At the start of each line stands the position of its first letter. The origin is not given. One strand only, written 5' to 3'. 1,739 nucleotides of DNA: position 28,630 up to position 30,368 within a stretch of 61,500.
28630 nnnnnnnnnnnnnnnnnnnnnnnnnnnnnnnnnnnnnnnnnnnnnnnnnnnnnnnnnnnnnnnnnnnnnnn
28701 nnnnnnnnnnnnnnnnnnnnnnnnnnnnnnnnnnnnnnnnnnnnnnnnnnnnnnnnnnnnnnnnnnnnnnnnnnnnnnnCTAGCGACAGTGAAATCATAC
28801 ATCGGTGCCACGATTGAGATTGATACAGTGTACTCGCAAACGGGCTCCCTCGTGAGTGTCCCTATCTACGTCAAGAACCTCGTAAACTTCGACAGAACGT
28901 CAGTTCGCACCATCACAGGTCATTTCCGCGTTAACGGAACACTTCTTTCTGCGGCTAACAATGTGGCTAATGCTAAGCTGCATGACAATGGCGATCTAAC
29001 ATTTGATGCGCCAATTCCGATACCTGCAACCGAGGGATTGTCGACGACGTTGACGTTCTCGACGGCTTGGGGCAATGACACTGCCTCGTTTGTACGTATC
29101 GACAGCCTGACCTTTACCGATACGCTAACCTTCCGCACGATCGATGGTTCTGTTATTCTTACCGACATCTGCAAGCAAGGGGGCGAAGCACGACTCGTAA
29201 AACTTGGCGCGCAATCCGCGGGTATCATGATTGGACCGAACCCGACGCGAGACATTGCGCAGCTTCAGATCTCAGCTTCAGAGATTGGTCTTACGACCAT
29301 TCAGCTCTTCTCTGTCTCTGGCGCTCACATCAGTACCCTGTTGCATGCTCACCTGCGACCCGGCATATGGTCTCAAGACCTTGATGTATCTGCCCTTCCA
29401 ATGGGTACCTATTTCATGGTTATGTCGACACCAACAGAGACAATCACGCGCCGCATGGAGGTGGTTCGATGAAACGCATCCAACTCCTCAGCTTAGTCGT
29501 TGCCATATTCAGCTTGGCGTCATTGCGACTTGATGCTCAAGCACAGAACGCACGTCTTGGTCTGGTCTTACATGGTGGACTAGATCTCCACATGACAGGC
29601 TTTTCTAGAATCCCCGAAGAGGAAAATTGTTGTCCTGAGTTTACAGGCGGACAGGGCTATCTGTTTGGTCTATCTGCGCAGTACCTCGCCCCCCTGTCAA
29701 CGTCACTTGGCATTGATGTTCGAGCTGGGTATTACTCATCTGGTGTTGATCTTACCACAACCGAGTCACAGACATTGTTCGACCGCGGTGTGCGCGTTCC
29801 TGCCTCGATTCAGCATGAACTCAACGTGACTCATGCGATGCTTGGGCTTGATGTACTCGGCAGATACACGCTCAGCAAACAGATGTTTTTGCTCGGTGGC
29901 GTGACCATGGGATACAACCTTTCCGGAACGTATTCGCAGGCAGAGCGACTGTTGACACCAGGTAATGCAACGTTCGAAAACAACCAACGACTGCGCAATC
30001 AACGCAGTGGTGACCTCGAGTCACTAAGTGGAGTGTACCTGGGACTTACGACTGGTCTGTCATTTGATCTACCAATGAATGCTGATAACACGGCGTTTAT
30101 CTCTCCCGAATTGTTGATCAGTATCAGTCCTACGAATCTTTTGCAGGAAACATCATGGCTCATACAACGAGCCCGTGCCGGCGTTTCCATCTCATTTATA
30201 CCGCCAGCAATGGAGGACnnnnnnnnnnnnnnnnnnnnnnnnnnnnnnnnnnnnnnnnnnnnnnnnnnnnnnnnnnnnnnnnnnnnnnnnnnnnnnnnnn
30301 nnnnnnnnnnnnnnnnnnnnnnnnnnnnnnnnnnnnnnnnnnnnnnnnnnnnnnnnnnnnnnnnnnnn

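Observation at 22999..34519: Surface operon: two paralogous barrel-plus-double-OmpA_C proteins bracket a giant T9SS cargo, followed by a GT4 and a second cargo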

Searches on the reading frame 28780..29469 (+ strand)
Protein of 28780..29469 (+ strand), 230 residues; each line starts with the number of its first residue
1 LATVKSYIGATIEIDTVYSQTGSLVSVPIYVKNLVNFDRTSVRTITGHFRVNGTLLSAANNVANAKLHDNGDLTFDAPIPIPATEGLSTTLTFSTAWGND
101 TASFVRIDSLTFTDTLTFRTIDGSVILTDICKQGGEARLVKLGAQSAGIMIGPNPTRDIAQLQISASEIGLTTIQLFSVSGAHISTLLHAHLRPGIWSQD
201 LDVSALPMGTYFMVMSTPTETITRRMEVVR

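Call 48: search_protein_families(library=pfam, proteins=[window:28780-29469:+], max_evalue=1)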
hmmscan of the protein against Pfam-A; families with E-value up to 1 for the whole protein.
window:28780-29469:+ (230 aa): 1 family
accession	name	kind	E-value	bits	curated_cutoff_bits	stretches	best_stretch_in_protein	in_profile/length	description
PF18962.6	Por_Secre_tail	-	6.2e-07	30.1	27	1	153-225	3-72/75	Secretion system C-terminal sorting domain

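Call 49: find_homologous_proteins(query=window:28780-29469:+, max_evalue=0.001)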
Query window:28780-29469:+: 438 candidates shared short words with the query, none scored E <= 0.001.
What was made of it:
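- Tried and rejected: The homologue search with the 230-aa B tail alone returned nothing (call 49).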

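Call 80: predict_structure(alignment_id=A6)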
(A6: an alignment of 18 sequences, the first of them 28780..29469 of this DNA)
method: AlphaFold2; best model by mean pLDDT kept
length: 230 residues; sequences in the alignment: 18
mean_pLDDT: 83.9   pTM: 0.52
mean pLDDT of the five models: 83.9, 77.3, 75.1, 69.6, 60.8
residues with pLDDT >= 90: 117; 70-90: 83; 50-70: 12; < 50: 18
segments of 3 or more residues with pLDDT < 50: 1-3, 131-145
pLDDT, mean of each block of 10 residues (from residue 1): 67 90 88 89 91 82 86 92 92 78 87 84 77 37 60 90 88 94 94 90 92 91 91
secondary structure, 60 per line:
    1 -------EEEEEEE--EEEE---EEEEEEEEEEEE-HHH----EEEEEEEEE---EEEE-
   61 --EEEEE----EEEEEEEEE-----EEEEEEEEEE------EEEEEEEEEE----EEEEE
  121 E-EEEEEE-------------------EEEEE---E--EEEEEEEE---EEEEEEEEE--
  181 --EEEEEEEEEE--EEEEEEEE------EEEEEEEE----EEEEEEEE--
elements in order: E8-14 E17-20 E24-35 E44-52 E56-59 E63-67 E72-80 E86-95 E102-111 E116-121 E123-128 E148-152 E159-166 E170-178 E183-192 E195-202 E209-216 E221-228
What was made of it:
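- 28801..29163 (+): Pre-CTD cohesin-like beta-sandwich of B (tail residues 8-128). In the AF2 model the 10-residue block means across residues 11-130 are 77-92 (call 80).
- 29221..29463 (+): Type A T9SS C-terminal domain of B. Strands 148-228 in the model (call 80).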

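Call 82: fold_search(model_id=the predicted structure, library=pdb)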
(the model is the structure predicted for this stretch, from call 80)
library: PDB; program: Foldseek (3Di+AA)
matches with E <= 10: 1901; with E <= 0.001: 383
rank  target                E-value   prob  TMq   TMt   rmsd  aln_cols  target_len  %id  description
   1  4fl4_L                7.2e-08  1.00  0.37  0.29  13.9       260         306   13  Scaffoldin conformation and dynamics revealed by a ternary complex from the Clostridium thermocellum cellulosome (released 2012-06-27)
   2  4fl4_C                1.4e-07  1.00  0.36  0.28  16.0       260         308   13  Scaffoldin conformation and dynamics revealed by a ternary complex from the Clostridium thermocellum cellulosome (released 2012-06-27)
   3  3kcp_A                3.3e-07  1.00  0.38  0.30  16.2       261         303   13  Crystal structure of interacting Clostridium thermocellum multimodular components (released 2010-02-09)
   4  4fl4_I                4.7e-07  1.00  0.37  0.29  16.1       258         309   13  Scaffoldin conformation and dynamics revealed by a ternary complex from the Clostridium thermocellum cellulosome (released 2012-06-27)
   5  5nrm_A                1.1e-06  1.00  0.40  0.62   5.0       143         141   20  Crystal structure of the sixth cohesin from Acetivibrio cellulolyticus' scaffoldin B in complex with Cel5 dockerin S51 (released 2018-01-31)
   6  6kgf_C                1.6e-06  1.00  0.40  0.60   4.3       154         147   15  Crystal structure of CaDoc0917(R16D)-CaCohA2 complex at pH 8.2 (released 2020-07-08)
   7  8jmw_A                1.6e-06  1.00  0.28  0.13  14.1       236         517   11  Fibril form of serine peptidase Vpr (released 2023-12-06)
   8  1g1k_A                1.7e-06  1.00  0.37  0.57   5.2       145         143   16  COHESIN MODULE FROM THE CELLULOSOME OF CLOSTRIDIUM CELLULOLYTICUM (released 2000-11-22)
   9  4uyq_A                1.9e-06  1.00  0.36  0.55   7.6       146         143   15  High resolution structure of the third cohesin ScaC in complex with the ScaB dockerin with a mutation in the C-termina (released 2015-04-15)
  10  4dh2_C                2.2e-06  1.00  0.41  0.57   6.4       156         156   11  Crystal structure of Coh-OlpC(Cthe_0452)-Doc435(Cthe_0435) complex: A novel type I Cohesin-Dockerin complex from Clost (released 2012-11-28)
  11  2vn5_A                2.3e-06  1.00  0.38  0.58   5.4       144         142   17  The Clostridium cellulolyticum dockerin displays a dual binding mode for its cohesin partner (released 2008-05-20)
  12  6kgf_A                2.4e-06  1.00  0.40  0.61   4.5       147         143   15  Crystal structure of CaDoc0917(R16D)-CaCohA2 complex at pH 8.2 (released 2020-07-08)
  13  2vn5_C                2.4e-06  1.00  0.38  0.56   6.3       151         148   16  The Clostridium cellulolyticum dockerin displays a dual binding mode for its cohesin partner (released 2008-05-20)
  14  2ccl_A                2.7e-06  1.00  0.40  0.58   5.3       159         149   15  THE S45A, T46A MUTANT OF THE TYPE I COHESIN-DOCKERIN COMPLEX FROM THE CELLULOSOME OF CLOSTRIDIUM THERMOCELLUM (released 2007-02-13)
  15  9cym_L                2.7e-06  1.00  0.25  0.26  15.6       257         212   17  Structure of LAG3 bound to the MHC class II molecule I-A(b) (released 2024-08-21)
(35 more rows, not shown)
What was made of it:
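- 28801..29163 (+): The best Foldseek hits are cohesins (call 82).
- Closest known: Cohesin-dockerin assembly of cellulosomes. Same: The cargo's pre-CTD module has a cohesin-like sandwich fold (call 82), which is a dedicated protein-docking fold.
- Checked: The 'cohesin-like' call for B is supported by structure: Foldseek matches cellulosomal cohesins at TM about 0.6 (call 82).
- In the cargo tail, the cohesin-like sandwich is confident and the Cys linker has pLDDT below 50 (calls 80, 82).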

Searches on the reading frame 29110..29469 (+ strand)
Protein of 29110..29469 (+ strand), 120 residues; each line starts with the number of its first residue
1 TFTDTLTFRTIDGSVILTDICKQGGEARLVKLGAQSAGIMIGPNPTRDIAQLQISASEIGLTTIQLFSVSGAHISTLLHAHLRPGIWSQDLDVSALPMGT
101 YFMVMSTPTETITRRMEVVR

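Call 25: search_protein_families(library=ncbifam, alignment_id=A3, max_evalue=0.01)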
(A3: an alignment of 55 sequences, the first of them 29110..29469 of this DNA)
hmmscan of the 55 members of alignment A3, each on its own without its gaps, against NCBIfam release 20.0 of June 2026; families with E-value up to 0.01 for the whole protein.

A. member 1, window:29110-29469:+ (120 aa): 2 families
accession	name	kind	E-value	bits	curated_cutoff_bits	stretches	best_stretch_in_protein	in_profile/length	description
TIGR04183.1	Por_Secre_tail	domain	1.6e-06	28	23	1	42-116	2-69/72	T9SS type A sorting domain-containing protein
NF038113.1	T9SSA_dep_M36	equivalog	0.0027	15.9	885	1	37-114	791-864/869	T9SS-dependent M36 family metallopeptidase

B. families by the number of members that match (of 55 scanned): 97 families (the first 25 are shown)
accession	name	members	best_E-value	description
TIGR04183.1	Por_Secre_tail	47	1.1e-11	T9SS type A sorting domain-containing protein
NF038113.1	T9SSA_dep_M36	36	6.9e-08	T9SS-dependent M36 family metallopeptidase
NF052323.1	T9SSA_dep_M6i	19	6.3e-07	T9SS-dependent M6-like inactivated metalloprotease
NF050177.1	TapA_OM_Porphy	7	2.8e-05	TapA/TapC family T9SS-dependent outer membrane protein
NF046044.1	PnpS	1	9.9e-41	two-component system histidine kinase PnpS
TIGR02966.1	phoR_proteo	1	1.2e-37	phosphate regulon sensor histidine kinase PhoR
NF033092.0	HK_WalK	1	8e-35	cell wall metabolism sensor histidine kinase WalK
NF041735.1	hist_kin_RppB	1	1.8e-33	two-component system sensor histidine kinase RppB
NF047874.1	MASE3_PAS_HK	1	6.2e-33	MASE3 domain-containing sensor histidine kinase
NF033093.1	HK_VicK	1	1.8e-29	cell wall metabolism sensor histidine kinase VicK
NF007688.0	PRK10364.1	1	9.2e-29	two-component system sensor histidine kinase ZraS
NF045595.1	HK_scytonemin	1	1.5e-28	scytonemin biosynthesis sensor histidine kinase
NF008468.0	PRK11360.1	1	2e-28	two-component system sensor histidine kinase AtoS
TIGR02956.1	TMAO_torS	1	2.2e-26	TMAO reductase system sensor histidine kinase/response regulator TorS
NF006800.0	PRK09303.1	1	9e-26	histidine kinase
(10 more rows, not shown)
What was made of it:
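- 29221..29463 (+): TIGR04183 E=1.6e-6 (call 25).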

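Call 26: search_protein_families(library=pfam, alignment_id=A3, max_evalue=0.01)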
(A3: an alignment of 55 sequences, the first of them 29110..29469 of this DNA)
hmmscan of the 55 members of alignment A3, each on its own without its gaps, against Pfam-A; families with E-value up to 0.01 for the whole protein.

A. member 1, window:29110-29469:+ (120 aa): 1 family
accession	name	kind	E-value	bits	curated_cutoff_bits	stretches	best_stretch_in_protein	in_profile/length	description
PF18962.6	Por_Secre_tail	-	3.2e-07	31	27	1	43-115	3-72/75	Secretion system C-terminal sorting domain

B. families by the number of members that match (of 55 scanned): 11 families
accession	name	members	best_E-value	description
PF18962.6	Por_Secre_tail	45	3e-12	Secretion system C-terminal sorting domain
PF13860.13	FlgD_ig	3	0.00016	FlgD Ig-like domain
PF11589.14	DUF3244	3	0.0033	Domain of unknown function (DUF3244)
PF12770.12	CHAT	2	1.3e-39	CHAT domain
PF02518.31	HATPase_c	1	4.3e-29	Histidine kinase-, DNA gyrase B-, and HSP90-like ATPase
PF13581.12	HATPase_c_2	1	8.2e-06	Histidine kinase-like ATPase domain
PF14501.12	HATPase_c_5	1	0.00011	GHKL domain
PF21226.3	MalQ_N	1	0.00045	MalQ N-terminal beta sandwich domain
PF15654.11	Tox-WTIP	1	0.0017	Toxin with a conserved tryptophan and TIP tripeptide motif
PF16967.11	TcfC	1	0.0043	E-set like domain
PF01835.25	MG2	1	0.0069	MG2 domain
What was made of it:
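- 29221..29463 (+): PF18962 E=3.2e-7 (call 26).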

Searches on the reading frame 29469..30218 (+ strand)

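Call 38: search_protein_families(library=pfam, proteins=[window:29469-30218:+], max_evalue=10)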
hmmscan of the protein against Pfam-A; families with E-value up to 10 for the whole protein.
window:29469-30218:+ (250 aa): 2 families
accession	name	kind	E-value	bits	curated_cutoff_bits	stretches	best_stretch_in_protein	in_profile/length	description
PF13568.12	OMP_b-brl_2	-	8.4e-07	29.7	27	2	24-159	1-127/175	Outer membrane protein beta-barrel domain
PF13505.12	OMP_b-brl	-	0.0077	16.9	28.7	1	16-156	6-119/175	Outer membrane protein beta-barrel domain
